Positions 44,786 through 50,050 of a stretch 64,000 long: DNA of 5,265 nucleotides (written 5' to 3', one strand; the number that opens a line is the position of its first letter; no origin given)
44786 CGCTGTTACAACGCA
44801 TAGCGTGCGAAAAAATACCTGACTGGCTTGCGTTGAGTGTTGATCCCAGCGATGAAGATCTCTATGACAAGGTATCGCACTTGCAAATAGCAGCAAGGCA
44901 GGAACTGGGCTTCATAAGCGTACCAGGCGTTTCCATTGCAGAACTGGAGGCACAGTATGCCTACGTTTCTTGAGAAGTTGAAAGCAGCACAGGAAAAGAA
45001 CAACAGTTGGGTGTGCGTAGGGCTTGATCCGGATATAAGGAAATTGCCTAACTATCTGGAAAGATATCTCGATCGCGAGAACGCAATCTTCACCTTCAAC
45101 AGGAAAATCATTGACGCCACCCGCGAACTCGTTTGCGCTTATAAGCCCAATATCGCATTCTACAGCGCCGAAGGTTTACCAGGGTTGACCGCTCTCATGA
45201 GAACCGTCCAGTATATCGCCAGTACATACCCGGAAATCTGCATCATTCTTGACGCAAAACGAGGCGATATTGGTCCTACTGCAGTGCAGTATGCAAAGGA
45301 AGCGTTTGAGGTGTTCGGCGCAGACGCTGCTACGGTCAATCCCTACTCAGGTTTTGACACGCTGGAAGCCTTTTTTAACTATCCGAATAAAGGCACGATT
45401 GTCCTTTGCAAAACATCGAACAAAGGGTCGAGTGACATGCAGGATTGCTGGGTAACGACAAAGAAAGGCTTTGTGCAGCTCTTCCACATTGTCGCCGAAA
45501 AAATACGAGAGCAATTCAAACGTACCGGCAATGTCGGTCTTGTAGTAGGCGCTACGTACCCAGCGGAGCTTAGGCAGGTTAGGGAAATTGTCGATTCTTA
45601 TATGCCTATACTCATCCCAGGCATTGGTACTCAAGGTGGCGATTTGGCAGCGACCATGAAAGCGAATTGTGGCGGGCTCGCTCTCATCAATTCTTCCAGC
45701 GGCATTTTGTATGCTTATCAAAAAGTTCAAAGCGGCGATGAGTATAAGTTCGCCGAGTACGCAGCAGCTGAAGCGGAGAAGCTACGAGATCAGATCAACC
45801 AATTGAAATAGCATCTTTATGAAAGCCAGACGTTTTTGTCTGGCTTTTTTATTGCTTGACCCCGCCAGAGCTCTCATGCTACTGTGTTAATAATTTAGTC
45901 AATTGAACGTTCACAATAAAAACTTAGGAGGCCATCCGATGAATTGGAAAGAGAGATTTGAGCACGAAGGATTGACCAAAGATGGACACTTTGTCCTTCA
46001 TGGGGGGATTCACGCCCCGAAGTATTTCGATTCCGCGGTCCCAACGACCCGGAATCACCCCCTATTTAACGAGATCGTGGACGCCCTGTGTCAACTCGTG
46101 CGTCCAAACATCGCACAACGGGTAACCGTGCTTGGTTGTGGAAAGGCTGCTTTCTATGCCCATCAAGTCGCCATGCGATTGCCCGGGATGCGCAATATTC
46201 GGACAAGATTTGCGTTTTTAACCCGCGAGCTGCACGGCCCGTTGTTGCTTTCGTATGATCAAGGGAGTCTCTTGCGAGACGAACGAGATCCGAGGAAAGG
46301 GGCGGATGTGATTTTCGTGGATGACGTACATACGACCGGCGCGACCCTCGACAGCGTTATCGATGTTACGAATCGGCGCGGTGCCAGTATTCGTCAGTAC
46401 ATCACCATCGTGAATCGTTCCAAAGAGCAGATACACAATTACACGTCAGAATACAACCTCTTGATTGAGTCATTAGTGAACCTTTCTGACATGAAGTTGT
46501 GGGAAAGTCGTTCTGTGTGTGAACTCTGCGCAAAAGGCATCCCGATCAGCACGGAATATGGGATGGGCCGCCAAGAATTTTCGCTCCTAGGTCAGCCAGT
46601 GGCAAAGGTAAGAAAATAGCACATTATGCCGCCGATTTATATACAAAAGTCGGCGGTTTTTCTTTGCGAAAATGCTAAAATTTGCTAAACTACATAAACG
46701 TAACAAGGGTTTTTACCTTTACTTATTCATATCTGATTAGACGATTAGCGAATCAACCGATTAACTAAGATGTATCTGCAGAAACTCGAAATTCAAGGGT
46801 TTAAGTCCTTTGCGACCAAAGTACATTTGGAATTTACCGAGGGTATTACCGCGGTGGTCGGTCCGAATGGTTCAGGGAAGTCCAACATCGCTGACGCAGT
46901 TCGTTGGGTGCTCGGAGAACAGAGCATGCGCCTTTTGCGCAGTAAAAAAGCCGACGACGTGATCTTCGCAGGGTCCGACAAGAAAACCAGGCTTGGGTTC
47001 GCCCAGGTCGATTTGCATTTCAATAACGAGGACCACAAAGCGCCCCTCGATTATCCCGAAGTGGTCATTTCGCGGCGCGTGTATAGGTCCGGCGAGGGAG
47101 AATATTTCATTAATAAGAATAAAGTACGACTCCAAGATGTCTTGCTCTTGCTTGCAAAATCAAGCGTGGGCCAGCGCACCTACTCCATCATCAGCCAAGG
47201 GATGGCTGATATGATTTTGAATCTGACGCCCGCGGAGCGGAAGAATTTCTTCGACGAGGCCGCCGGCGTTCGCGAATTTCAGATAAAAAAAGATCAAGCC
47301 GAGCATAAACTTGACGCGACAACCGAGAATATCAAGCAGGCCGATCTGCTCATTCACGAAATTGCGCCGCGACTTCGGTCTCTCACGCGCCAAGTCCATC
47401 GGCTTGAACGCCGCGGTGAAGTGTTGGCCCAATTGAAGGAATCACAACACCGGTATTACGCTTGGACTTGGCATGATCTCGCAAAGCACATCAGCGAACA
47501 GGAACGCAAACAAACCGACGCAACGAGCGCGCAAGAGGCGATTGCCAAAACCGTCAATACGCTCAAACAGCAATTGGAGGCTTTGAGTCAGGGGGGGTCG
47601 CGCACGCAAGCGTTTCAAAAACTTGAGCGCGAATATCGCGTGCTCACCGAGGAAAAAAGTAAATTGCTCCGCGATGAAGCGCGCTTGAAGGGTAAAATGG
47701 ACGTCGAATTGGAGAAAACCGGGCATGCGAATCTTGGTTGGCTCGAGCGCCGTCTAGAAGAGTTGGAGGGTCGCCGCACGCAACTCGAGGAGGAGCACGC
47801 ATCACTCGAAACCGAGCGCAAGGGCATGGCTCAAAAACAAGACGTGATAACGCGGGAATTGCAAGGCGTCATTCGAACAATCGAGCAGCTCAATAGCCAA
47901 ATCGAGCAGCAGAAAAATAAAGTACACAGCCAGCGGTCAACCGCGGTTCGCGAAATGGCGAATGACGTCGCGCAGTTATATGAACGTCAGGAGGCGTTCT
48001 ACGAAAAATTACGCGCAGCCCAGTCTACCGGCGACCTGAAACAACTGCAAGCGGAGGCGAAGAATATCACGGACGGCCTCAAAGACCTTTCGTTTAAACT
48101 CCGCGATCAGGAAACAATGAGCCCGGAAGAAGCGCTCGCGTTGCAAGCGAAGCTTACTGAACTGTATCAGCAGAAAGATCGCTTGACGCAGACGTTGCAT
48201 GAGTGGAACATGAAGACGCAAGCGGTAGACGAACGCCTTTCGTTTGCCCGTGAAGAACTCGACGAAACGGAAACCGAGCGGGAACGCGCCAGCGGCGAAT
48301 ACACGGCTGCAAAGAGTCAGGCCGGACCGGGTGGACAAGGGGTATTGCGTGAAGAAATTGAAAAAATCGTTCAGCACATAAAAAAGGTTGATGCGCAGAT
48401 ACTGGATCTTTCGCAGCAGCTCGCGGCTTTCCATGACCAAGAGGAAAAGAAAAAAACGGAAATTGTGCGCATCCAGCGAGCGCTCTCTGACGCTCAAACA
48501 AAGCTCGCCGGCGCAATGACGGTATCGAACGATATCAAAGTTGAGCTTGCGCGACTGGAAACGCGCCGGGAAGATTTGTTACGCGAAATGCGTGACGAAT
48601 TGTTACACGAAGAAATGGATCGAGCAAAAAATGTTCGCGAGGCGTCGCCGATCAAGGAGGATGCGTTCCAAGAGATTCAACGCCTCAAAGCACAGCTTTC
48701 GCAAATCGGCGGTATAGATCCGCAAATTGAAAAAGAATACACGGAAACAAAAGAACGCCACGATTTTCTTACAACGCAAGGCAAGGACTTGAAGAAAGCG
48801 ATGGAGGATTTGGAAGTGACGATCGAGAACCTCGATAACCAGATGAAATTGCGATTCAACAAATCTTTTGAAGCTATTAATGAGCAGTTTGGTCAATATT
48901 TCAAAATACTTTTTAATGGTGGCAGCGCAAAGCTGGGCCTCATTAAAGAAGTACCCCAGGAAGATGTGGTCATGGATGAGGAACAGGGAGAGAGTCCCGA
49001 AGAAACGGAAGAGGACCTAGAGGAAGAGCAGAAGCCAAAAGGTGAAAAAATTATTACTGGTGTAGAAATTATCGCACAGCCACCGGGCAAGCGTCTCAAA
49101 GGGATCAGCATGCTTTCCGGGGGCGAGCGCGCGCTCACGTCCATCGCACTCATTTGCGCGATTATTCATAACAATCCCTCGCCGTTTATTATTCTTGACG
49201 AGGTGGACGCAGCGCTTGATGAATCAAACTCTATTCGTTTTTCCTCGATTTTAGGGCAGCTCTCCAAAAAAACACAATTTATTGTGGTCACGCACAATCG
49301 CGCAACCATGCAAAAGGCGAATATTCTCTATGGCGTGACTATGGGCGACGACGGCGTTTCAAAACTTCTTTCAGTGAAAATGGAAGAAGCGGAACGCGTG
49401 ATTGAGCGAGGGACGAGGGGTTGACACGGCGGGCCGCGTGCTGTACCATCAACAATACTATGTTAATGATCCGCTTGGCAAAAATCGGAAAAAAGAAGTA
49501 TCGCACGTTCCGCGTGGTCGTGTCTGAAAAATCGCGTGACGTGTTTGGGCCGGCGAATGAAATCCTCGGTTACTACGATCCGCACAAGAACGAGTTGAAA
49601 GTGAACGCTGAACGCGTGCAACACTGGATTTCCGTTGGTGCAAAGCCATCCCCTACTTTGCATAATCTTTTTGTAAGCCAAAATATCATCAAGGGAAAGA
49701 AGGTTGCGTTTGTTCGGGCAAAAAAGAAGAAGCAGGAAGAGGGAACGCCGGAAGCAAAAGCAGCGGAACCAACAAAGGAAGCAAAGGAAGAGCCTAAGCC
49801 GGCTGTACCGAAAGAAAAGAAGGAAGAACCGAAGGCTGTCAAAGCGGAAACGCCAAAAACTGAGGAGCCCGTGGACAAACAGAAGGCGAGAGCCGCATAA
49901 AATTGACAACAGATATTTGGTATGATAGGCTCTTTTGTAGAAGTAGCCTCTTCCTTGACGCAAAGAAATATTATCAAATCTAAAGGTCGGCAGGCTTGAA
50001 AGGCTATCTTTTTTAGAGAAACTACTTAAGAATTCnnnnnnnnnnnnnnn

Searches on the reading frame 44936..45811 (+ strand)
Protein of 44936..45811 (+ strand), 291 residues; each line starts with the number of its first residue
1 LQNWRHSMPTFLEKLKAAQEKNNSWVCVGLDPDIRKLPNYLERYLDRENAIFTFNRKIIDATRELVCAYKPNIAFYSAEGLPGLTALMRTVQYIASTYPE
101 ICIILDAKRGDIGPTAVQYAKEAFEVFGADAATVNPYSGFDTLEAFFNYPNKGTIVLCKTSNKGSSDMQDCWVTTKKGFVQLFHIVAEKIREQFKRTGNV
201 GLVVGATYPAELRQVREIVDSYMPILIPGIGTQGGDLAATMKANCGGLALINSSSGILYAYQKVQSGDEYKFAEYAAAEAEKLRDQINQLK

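Call 92: search_protein_families(library=pfam, proteins=[window:44936-45811:+], max_evalue=0.001)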
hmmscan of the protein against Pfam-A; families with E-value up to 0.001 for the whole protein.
window:44936-45811:+ (291 aa): 1 family
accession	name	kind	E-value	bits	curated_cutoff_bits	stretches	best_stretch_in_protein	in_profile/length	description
PF00215.30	OMPdecase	-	1.5e-28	100.7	27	1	26-269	3-220/221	Orotidine 5'-phosphate decarboxylase / HUMPS family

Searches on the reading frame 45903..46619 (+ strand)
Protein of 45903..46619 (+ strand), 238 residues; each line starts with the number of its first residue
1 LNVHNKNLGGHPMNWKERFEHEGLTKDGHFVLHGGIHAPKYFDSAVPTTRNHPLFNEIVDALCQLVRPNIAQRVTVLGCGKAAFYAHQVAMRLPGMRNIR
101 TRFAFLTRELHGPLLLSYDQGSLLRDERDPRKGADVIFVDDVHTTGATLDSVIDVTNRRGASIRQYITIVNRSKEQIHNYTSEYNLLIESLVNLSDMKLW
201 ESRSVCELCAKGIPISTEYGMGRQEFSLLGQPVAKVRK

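Call 92: search_protein_families(library=pfam, proteins=[window:45903-46619:+], max_evalue=0.001)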
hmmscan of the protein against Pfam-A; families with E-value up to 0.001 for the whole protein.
window:45903-46619:+ (238 aa): 1 family
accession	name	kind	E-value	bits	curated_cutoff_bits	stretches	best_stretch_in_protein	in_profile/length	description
PF00156.33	Pribosyltran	-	1.2e-05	25.1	26.3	1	128-187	82-141/158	Phosphoribosyl transferase domain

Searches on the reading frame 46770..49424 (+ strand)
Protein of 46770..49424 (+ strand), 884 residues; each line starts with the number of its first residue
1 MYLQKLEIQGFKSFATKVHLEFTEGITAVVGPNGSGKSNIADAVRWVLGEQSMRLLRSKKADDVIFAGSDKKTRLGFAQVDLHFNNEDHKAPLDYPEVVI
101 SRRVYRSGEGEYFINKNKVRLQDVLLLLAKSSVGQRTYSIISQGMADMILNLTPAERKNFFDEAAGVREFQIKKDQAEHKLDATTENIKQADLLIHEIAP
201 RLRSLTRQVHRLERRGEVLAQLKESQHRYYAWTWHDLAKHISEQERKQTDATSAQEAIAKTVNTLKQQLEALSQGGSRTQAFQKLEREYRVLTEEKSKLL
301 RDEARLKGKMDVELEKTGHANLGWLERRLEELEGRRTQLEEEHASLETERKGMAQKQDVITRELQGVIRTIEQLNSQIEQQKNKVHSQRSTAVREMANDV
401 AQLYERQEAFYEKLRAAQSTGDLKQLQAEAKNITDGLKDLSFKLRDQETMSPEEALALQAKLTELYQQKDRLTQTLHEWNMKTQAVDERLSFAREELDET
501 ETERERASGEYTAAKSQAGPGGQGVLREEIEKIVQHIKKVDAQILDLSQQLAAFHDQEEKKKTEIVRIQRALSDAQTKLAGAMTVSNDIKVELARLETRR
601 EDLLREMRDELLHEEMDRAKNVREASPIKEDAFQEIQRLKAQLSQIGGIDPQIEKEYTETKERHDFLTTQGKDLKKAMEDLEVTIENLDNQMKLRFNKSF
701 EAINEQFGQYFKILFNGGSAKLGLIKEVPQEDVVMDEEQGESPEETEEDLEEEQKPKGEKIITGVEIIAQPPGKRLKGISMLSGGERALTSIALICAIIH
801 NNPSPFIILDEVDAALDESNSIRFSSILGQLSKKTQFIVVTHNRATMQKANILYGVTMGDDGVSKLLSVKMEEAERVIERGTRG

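Call 92: search_protein_families(library=pfam, proteins=[window:46770-49424:+], max_evalue=0.001)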
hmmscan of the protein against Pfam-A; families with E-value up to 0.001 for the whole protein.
window:46770-49424:+ (884 aa): 5 families
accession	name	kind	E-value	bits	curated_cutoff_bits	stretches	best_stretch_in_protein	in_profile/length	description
PF02463.25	SMC_N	-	1.6e-71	240.7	40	1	2-864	1-219/220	RecF/RecN/SMC N terminal domain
PF13476.12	AAA_23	-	3.4e-17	64.2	27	1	5-269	1-193/201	AAA domain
PF13304.12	AAA_21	-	4.2e-12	47.2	27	1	26-98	1-63/304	AAA domain, putative AbiEii toxin, Type IV TA system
PF13175.12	AAA_15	-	1.6e-11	44.9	32.1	1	1-387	1-284/374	AAA ATPase domain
PF13555.12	AAA_29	-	1.1e-05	25.5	27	1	4-48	2-46/61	P-loop containing region of AAA domain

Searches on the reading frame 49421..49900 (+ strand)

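Call 92: search_protein_families(library=pfam, proteins=[window:49421-49900:+], max_evalue=0.001)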
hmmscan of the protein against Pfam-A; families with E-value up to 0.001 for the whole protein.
window:49421-49900:+ (159 aa): 1 family
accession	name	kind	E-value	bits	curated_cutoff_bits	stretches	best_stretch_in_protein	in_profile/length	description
PF00886.24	Ribosomal_S16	-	1.3e-14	54.3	27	1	22-77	2-62/62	Ribosomal protein S16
